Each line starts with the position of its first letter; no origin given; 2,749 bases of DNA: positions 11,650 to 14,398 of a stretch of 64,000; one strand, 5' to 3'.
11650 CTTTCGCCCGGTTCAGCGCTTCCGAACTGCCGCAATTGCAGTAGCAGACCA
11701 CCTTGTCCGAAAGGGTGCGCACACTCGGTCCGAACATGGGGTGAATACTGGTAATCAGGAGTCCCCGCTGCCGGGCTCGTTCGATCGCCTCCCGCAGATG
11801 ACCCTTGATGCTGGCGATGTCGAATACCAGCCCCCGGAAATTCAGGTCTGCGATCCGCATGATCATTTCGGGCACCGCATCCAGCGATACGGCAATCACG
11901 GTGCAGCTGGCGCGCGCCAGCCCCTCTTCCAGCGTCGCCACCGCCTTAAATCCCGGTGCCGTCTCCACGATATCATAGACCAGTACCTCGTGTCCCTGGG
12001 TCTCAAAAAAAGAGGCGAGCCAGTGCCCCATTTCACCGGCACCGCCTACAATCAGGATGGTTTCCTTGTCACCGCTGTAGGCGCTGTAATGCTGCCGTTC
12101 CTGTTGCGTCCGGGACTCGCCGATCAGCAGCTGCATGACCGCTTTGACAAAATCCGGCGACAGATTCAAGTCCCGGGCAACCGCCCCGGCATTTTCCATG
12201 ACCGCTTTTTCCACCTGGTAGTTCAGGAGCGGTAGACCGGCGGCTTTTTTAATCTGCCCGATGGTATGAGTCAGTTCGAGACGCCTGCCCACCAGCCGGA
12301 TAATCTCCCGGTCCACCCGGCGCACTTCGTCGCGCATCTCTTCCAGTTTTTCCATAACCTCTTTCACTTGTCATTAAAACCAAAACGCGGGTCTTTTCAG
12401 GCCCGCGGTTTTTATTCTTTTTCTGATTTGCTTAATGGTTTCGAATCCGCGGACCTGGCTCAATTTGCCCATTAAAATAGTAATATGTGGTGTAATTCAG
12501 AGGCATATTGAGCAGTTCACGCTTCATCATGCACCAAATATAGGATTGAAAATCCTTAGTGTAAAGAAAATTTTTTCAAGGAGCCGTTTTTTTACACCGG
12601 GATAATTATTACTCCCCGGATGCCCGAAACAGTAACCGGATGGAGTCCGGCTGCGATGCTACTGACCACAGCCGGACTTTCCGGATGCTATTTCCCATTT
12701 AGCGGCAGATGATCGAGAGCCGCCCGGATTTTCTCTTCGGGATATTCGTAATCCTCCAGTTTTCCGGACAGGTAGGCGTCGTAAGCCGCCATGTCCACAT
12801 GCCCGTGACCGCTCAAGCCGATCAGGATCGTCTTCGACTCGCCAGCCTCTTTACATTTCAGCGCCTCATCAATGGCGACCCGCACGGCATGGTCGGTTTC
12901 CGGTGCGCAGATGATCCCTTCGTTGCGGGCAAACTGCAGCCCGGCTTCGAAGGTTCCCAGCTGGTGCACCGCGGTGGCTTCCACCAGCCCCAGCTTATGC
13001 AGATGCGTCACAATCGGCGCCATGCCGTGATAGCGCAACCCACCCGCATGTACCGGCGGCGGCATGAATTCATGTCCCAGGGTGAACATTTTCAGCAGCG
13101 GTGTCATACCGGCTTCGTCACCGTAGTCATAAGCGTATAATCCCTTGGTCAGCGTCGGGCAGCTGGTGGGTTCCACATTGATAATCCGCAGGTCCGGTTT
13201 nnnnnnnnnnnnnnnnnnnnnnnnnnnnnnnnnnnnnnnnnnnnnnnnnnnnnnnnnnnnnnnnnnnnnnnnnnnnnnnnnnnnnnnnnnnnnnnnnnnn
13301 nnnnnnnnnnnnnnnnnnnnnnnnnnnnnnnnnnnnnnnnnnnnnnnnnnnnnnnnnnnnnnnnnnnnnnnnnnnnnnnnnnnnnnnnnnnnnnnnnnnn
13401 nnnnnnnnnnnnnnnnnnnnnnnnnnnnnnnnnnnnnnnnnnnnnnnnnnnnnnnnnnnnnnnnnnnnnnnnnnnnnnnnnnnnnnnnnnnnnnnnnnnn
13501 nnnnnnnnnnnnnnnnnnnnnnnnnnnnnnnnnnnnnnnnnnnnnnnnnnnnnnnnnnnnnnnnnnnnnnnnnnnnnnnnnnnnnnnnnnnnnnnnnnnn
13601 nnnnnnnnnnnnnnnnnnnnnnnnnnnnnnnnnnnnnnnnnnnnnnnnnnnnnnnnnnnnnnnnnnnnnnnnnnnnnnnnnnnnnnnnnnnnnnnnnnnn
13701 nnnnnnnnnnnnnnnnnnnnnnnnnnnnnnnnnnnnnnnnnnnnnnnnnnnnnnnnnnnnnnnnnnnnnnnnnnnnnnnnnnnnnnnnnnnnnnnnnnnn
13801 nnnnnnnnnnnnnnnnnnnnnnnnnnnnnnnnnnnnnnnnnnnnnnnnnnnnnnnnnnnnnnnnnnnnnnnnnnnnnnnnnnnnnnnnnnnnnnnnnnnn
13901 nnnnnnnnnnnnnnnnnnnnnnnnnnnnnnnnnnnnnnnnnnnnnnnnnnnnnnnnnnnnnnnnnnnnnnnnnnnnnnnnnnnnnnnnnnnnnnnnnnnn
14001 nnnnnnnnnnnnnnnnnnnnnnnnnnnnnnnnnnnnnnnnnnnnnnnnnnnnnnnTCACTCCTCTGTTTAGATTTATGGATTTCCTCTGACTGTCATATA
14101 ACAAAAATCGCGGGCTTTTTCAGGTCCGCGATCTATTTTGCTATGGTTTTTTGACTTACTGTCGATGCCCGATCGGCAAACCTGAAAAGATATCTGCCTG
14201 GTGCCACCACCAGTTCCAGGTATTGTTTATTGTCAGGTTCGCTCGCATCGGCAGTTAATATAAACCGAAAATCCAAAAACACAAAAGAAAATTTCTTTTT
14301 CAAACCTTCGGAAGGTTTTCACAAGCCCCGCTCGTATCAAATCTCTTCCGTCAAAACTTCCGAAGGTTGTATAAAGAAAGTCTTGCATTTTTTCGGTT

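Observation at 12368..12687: Tyr-codon leader peptide attenuator in front of tyrA and the shikimate-pathway operon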

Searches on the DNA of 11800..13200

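Call 3: search_rna_families(source=window, start=11800, end=13200, threshold=evalue, max_evalue=10, show_alignments=5)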
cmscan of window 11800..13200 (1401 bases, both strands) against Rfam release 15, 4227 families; matches with E-value up to 10: 9.
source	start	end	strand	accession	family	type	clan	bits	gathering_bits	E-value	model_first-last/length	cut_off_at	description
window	12376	12454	-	RF02059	STnc50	Gene; sRNA;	-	18.5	55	5.2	1-84/84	no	Salmonella enterica sRNA STnc40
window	12296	12420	+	RF00558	L20_leader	Cis-reg; leader;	-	18.2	58.7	1.4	1-127/127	no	Ribosomal protein L20 leader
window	12319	12415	+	RF02869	ncS025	Gene; sRNA;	-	17.6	46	3.1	1-85/85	no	Burkholderia sRNA 25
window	12373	12575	-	RF02609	BSR0602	Gene; sRNA;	-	17.2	191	0.41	1-169/169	no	Brucella sRNA 0602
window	12620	12700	-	RF00764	mir-191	Gene; miRNA;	-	16.5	54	2.3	1-91/91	no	mir-191 microRNA precursor family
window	12488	12536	-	RF00283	SCARNA18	Gene; snRNA; snoRNA; scaRNA;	-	16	40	2.8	1-83/83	no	small Cajal body-specific RNA 18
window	12989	13056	-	RF03606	mir-2071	Gene; miRNA;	-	16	100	3.1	1-74/74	no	mir-2071 microRNA precursor family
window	12494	12534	-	RF02785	snoRNA2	Gene; snRNA; snoRNA; CD-box;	-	16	108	6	1-83/83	no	Trypanosomatid small nucleolar RNA 2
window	12317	12417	-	RF00516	ylbH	Cis-reg; leader;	-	14.8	50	2.9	1-122/122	no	ylbH leader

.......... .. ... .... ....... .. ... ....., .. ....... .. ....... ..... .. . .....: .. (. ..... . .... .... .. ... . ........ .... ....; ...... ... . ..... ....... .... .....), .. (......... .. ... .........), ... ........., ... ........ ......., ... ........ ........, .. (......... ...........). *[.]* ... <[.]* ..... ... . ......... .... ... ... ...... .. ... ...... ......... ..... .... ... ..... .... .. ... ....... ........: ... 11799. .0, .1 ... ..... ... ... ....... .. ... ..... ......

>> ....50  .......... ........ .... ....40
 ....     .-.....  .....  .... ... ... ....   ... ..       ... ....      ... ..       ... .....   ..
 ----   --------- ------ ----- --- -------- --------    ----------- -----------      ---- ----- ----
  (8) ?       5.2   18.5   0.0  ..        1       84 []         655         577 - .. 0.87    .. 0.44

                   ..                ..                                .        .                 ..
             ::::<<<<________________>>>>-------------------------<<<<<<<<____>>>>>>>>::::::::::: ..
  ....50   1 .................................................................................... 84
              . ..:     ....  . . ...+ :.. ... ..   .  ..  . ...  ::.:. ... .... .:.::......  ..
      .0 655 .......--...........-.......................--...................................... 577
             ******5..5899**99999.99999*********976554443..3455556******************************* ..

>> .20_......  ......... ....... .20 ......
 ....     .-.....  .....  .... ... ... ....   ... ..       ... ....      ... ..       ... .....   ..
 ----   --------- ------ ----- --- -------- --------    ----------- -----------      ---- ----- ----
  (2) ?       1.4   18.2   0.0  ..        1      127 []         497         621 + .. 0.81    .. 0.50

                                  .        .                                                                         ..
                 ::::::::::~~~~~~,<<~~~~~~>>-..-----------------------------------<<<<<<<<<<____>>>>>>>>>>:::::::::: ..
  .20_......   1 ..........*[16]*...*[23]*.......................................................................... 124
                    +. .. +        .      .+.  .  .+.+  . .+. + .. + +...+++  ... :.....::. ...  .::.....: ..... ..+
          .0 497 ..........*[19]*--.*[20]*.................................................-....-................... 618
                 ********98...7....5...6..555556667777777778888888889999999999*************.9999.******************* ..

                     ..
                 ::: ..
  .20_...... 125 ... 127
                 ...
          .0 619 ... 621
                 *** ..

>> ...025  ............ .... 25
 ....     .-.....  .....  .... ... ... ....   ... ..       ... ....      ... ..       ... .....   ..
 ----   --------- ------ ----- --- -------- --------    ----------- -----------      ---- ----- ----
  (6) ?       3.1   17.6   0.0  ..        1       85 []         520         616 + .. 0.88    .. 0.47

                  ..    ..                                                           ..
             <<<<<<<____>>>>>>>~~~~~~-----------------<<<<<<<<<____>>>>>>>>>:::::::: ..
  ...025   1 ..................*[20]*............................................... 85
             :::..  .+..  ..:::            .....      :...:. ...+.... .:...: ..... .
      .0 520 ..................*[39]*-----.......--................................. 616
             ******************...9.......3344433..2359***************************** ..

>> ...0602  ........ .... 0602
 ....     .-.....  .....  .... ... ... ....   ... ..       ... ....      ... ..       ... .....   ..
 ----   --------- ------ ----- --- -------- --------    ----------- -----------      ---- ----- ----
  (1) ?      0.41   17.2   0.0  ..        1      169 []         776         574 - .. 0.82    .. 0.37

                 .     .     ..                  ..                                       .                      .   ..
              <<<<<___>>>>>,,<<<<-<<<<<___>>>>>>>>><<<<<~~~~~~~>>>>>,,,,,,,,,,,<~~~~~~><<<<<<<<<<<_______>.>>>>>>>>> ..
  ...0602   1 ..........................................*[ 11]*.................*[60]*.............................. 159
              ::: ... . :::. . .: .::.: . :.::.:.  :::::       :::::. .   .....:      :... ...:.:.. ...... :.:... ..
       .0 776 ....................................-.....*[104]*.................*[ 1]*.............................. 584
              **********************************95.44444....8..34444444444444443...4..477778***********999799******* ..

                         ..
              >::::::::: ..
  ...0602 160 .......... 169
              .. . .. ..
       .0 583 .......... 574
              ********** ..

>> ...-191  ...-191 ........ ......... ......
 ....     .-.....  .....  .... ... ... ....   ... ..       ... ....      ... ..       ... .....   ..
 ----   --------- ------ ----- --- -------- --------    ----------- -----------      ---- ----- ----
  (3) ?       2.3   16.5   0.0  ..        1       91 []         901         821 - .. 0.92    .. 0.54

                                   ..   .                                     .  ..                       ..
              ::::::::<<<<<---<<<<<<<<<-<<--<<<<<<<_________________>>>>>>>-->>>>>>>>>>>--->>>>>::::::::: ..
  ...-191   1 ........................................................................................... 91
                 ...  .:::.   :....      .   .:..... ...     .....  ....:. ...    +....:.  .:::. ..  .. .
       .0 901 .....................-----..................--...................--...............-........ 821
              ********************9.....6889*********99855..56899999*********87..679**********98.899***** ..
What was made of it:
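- On T-box riboswitch: No T-box hit at E <= 10 (call 3).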

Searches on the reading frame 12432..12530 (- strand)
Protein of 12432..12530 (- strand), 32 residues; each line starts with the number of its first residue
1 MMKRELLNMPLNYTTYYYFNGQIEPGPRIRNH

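Call 61: find_encoding_contigs(protein=window:12432-12530:-, flank=3000, max_places=5)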
Protein window:12432-12530:- (32 aa): 1 contig read that carries it; 1 place shown.
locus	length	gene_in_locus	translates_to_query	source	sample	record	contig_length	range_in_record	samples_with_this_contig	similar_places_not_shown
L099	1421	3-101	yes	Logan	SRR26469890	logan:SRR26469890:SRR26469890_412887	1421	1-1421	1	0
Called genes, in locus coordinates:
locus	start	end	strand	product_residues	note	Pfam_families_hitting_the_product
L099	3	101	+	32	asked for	?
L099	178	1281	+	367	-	PF01817:CM_2, PF02153:PDH_N (weak), PF20463:PDH_C (weak)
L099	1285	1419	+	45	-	?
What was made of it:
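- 12432..12530 (-): Leader ORF of 32 codons (31 from the conserved ATG-AAG at 12527). It is predicted to be leaderless, because A12530 is the 7th nt after the -10 box. It was called as a gene once, in a Logan contig, again upstream of tyrA (call 61).
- It was called as a gene once (call 61).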

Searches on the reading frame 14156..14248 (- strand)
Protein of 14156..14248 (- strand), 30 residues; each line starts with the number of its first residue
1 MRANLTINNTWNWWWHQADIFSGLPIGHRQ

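Call 62: find_encoding_contigs(protein=window:14156-14248:-, flank=3000, max_places=5)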
Protein window:14156-14248:- (30 aa): no gene with exactly this product is on record in the collection.
